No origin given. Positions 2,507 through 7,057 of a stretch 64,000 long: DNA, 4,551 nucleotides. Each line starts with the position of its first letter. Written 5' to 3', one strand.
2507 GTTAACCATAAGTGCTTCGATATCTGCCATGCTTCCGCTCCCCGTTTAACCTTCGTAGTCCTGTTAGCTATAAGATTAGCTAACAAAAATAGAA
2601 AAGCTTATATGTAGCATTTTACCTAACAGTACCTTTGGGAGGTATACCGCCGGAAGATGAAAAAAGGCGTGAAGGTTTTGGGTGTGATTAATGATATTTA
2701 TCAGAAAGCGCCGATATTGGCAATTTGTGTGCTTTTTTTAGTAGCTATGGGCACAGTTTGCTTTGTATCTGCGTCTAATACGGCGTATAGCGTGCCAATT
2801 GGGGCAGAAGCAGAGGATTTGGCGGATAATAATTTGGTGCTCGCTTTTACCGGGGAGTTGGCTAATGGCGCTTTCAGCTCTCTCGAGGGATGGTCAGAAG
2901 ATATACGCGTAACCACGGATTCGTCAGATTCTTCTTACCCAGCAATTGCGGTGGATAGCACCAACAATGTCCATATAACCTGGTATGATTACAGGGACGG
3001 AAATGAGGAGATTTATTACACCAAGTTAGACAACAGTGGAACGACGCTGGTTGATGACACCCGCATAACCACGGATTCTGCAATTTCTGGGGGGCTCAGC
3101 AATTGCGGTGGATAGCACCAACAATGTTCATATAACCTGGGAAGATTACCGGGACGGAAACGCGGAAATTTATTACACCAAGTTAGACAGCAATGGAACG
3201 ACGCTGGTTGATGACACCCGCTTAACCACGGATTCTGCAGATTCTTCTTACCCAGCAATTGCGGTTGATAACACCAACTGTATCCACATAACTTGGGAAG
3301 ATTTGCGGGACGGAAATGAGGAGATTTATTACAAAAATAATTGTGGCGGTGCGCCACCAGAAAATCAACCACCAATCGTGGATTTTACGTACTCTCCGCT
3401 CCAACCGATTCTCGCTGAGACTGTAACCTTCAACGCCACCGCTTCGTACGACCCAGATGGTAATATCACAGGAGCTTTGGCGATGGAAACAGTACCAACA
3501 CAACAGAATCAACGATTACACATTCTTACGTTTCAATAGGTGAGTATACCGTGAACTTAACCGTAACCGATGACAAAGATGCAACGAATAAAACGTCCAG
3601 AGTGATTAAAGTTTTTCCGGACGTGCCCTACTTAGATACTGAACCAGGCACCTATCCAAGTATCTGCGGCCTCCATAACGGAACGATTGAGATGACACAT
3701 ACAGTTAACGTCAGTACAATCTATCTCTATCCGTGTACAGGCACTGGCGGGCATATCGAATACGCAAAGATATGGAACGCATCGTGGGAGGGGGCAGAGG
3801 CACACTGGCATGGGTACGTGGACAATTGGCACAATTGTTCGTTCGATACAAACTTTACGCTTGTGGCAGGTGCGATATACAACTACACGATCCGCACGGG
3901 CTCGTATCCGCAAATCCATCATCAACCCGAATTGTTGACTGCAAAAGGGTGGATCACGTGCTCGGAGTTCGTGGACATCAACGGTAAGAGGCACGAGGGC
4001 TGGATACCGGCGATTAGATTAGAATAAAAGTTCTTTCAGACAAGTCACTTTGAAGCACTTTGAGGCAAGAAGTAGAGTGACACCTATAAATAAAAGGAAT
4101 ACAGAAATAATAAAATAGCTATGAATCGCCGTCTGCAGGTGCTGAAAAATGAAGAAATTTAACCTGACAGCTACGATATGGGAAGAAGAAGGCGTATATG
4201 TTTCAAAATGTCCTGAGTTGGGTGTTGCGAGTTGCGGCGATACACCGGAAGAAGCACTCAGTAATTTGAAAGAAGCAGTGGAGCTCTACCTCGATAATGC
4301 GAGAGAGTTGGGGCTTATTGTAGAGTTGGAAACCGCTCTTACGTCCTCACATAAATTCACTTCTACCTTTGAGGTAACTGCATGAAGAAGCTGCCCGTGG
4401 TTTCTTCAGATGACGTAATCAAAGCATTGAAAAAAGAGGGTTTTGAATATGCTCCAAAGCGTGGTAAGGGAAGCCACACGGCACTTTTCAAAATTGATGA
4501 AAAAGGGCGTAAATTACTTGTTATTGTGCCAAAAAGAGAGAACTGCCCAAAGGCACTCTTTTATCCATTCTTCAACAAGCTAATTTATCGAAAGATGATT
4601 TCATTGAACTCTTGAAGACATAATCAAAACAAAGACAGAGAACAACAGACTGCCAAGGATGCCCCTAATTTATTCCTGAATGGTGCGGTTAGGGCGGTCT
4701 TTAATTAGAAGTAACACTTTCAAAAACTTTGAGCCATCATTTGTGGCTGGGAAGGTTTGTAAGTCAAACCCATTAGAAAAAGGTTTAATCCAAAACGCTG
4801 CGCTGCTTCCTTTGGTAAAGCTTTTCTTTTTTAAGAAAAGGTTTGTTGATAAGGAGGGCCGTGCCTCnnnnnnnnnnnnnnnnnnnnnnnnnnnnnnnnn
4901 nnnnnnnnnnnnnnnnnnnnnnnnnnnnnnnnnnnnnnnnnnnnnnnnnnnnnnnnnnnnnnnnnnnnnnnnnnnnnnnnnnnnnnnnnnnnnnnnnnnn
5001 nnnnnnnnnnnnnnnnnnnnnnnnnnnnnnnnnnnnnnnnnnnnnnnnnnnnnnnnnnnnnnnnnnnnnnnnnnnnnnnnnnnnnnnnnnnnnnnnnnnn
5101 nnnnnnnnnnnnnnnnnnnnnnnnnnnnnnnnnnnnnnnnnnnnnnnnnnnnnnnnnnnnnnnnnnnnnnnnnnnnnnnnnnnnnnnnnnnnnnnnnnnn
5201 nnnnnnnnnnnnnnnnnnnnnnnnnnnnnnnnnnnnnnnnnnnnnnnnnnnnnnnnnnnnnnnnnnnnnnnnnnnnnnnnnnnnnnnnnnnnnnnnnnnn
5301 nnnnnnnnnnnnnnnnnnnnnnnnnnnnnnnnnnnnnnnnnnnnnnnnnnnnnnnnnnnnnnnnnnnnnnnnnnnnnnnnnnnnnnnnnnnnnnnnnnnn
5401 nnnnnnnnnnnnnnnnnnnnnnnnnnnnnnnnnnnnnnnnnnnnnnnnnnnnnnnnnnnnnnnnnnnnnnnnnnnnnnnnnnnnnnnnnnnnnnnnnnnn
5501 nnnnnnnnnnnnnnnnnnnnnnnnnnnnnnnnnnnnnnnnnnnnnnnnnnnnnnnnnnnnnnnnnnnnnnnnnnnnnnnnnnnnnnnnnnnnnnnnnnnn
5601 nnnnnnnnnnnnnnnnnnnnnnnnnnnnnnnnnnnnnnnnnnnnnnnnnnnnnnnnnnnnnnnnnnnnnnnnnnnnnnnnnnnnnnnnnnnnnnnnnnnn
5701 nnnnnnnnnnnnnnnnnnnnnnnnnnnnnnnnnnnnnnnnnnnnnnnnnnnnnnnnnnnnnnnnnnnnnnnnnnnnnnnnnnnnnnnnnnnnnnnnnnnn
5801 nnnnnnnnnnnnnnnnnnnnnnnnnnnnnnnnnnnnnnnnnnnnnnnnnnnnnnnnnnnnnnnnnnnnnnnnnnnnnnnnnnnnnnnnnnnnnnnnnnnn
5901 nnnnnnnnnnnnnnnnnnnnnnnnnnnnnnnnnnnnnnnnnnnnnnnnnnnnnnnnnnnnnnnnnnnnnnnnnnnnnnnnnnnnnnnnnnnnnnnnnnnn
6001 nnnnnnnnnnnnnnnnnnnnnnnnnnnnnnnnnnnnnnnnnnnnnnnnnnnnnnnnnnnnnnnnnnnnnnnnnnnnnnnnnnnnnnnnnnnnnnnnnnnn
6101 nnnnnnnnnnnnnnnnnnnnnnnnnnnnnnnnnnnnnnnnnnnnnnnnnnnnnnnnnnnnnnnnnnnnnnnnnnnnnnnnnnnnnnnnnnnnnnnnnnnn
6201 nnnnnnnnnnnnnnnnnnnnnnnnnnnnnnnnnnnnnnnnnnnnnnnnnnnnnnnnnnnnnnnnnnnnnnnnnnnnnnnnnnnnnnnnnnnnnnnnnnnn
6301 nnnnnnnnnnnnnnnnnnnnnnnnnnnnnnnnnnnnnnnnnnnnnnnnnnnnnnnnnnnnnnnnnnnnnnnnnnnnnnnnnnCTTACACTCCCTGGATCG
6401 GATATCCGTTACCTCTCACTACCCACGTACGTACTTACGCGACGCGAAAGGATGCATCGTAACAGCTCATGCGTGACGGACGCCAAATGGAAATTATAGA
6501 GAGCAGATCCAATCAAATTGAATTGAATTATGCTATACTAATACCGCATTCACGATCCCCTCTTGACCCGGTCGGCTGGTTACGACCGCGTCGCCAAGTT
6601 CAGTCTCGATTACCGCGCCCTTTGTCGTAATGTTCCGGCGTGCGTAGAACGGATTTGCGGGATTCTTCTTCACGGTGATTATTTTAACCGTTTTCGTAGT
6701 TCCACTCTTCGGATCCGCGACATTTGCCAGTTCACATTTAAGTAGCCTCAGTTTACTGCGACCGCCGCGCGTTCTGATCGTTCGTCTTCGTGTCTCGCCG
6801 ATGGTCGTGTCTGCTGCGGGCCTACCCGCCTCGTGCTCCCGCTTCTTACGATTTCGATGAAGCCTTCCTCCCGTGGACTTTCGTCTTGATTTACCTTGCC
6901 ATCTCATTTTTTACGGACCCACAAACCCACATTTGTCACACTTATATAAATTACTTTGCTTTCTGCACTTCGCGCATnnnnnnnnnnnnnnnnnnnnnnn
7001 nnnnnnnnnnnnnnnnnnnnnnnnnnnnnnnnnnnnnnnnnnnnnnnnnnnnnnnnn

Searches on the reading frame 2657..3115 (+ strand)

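Call 24: search_protein_families(library=pfam, proteins=[window:2657-3115:+], max_evalue=0.00001)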
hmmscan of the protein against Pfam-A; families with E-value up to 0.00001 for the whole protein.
window:2657-3115:+ (152 aa): 0 families

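Call 47: search_protein_families(library=pfam, proteins=[window:2657-3115:+], max_evalue=0.05)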
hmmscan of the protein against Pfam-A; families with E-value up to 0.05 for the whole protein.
window:2657-3115:+ (152 aa): 1 family
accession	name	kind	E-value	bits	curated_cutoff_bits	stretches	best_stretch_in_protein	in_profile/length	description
PF15892.11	BNR_4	-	0.039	13.8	27.3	0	95-128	228-262/272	BNR repeat-containing family member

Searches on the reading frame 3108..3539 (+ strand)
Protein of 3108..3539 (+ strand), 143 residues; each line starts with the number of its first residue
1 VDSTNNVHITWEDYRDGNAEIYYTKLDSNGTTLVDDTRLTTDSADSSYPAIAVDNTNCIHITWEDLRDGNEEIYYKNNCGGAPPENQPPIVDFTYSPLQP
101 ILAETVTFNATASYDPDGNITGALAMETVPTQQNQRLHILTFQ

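Call 24: search_protein_families(library=pfam, proteins=[window:3108-3539:+], max_evalue=0.00001)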
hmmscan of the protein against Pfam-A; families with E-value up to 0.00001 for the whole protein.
window:3108-3539:+ (143 aa): 0 families

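Call 47: search_protein_families(library=pfam, proteins=[window:3108-3539:+], max_evalue=0.05)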
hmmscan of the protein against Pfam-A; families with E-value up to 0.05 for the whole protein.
window:3108-3539:+ (143 aa): 1 family
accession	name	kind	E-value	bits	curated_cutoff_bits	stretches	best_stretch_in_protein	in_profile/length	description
PF05187.19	Fer4_ETF_QO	-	0.042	14.5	24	0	45-85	62-102/104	Electron transfer flavoprotein-ubiquinone oxidoreductase, 4Fe-4S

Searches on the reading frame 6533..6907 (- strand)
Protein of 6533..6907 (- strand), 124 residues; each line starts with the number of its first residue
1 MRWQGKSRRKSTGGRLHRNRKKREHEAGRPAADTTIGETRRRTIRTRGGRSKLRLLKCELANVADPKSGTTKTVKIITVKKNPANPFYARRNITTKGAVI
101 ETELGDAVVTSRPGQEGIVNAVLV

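Call 24: search_protein_families(library=pfam, proteins=[window:6533-6907:-], max_evalue=0.00001)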
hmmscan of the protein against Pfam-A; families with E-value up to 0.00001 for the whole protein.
window:6533-6907:- (124 aa): 1 family
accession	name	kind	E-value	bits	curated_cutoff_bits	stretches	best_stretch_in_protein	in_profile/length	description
PF01201.27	Ribosomal_S8e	-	1.1e-43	149.1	30.2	1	3-124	1-133/133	Ribosomal protein S8e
